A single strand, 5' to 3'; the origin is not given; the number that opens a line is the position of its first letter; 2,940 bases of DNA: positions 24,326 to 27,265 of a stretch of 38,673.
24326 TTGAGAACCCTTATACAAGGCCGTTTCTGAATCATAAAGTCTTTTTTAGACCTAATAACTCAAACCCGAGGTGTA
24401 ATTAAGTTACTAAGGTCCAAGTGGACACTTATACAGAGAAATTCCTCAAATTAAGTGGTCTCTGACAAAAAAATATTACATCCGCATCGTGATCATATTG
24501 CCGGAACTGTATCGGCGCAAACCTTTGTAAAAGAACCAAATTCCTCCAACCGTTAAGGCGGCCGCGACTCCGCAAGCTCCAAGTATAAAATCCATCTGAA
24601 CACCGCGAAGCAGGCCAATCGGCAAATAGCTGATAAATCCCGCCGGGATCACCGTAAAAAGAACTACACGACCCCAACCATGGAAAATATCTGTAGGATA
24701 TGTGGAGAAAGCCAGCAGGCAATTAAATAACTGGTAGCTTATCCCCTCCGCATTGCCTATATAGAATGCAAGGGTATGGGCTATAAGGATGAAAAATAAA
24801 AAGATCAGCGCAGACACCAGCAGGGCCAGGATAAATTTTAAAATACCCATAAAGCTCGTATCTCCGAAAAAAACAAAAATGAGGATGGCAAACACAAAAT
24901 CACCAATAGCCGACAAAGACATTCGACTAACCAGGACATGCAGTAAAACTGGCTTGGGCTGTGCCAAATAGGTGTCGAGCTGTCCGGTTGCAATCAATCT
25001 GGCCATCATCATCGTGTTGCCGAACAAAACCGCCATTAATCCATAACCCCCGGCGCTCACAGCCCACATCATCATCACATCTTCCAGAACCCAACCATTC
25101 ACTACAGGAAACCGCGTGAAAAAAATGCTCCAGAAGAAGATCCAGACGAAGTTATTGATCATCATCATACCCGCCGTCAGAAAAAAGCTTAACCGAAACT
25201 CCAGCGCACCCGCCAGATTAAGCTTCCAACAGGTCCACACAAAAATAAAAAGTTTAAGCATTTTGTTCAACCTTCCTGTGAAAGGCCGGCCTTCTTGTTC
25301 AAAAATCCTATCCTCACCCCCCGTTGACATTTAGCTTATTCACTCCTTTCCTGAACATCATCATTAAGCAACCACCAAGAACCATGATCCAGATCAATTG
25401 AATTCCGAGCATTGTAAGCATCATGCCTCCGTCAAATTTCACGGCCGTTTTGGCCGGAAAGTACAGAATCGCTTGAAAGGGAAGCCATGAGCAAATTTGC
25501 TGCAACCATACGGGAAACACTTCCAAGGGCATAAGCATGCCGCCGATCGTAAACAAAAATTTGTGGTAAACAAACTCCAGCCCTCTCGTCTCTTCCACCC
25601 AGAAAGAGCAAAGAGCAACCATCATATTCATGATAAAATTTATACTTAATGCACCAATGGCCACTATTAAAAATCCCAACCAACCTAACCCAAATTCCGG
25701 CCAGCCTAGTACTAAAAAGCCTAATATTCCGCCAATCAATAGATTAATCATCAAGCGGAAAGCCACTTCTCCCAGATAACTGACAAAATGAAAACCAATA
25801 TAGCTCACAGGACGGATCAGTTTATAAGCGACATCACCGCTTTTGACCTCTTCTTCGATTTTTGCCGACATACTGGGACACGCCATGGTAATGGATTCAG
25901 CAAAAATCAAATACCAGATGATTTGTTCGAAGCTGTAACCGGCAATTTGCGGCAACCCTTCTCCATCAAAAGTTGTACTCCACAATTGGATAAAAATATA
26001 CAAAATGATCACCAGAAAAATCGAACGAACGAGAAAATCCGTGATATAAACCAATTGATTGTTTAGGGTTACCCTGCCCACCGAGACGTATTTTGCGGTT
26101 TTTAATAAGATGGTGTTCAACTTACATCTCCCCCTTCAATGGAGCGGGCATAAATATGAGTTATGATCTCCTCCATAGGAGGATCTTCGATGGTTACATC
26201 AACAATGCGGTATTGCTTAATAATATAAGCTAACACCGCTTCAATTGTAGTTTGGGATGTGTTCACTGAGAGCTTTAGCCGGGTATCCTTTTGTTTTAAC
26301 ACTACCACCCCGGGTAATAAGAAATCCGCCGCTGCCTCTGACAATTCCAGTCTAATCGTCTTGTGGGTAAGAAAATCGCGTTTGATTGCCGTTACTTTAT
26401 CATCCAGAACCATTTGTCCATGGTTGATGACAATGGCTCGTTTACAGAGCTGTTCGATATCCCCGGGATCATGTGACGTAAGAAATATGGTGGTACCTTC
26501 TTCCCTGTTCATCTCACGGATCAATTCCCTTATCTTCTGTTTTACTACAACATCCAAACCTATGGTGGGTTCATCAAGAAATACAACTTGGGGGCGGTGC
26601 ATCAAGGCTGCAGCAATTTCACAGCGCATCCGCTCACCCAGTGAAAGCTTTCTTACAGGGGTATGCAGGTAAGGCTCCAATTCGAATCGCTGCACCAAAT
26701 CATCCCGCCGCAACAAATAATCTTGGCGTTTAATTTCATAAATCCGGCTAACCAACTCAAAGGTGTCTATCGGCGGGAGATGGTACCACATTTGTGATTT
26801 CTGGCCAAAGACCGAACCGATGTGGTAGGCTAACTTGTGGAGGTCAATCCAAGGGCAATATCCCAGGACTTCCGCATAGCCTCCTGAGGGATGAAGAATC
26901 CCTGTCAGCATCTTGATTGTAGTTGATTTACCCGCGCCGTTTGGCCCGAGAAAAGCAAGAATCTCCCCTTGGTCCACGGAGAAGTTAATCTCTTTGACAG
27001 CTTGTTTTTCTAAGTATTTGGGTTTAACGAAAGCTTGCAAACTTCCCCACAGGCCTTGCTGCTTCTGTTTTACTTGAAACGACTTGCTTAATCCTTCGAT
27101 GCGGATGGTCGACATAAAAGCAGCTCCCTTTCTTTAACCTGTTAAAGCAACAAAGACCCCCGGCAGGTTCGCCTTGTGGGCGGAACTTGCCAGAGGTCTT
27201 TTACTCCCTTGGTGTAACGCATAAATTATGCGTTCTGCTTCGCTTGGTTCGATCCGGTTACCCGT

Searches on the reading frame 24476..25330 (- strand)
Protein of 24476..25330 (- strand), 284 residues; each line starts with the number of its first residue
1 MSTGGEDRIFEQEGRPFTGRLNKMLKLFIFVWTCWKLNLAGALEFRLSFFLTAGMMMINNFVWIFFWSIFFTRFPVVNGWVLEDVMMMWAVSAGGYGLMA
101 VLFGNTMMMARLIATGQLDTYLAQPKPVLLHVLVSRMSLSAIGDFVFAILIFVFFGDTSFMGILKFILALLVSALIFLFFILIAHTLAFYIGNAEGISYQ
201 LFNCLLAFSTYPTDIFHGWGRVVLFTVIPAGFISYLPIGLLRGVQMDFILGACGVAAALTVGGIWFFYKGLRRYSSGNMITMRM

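Call 94: search_protein_families(library=pfam, proteins=[window:24476-25330:-], max_evalue=0.00001)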
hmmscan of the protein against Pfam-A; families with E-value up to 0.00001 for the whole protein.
window:24476-25330:- (284 aa): 1 family
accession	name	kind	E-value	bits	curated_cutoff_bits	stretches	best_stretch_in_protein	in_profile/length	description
PF06182.17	ABC2_membrane_6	-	9.9e-26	91.4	22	1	58-276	2-227/229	ABC-2 family transporter protein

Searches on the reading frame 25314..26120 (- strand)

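Call 94: search_protein_families(library=pfam, proteins=[window:25314-26120:-], max_evalue=0.00001)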
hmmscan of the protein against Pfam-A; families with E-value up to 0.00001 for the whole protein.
window:25314-26120:- (268 aa): 1 family
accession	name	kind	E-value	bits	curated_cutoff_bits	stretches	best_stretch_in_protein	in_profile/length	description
PF06182.17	ABC2_membrane_6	-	2.4e-15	57.4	22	1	46-266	10-228/229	ABC-2 family transporter protein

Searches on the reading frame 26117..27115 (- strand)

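Call 94: search_protein_families(library=pfam, proteins=[window:26117-27115:-], max_evalue=0.00001)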
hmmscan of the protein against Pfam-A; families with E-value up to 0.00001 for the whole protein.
window:26117-27115:- (332 aa): 3 families
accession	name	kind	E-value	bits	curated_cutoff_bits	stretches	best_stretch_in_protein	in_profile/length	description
PF00005.33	ABC_tran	-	1.2e-24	87.9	25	1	41-184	2-136/137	ABC transporter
PF13304.12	AAA_21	-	9.9e-12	46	27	1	152-217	233-300/304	AAA domain, putative AbiEii toxin, Type IV TA system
PF13732.12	DrrA1-3_C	-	1.4e-06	29.3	27.4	1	241-317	3-76/81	ATP-binding protein DrrA1-3-like, C-terminal domain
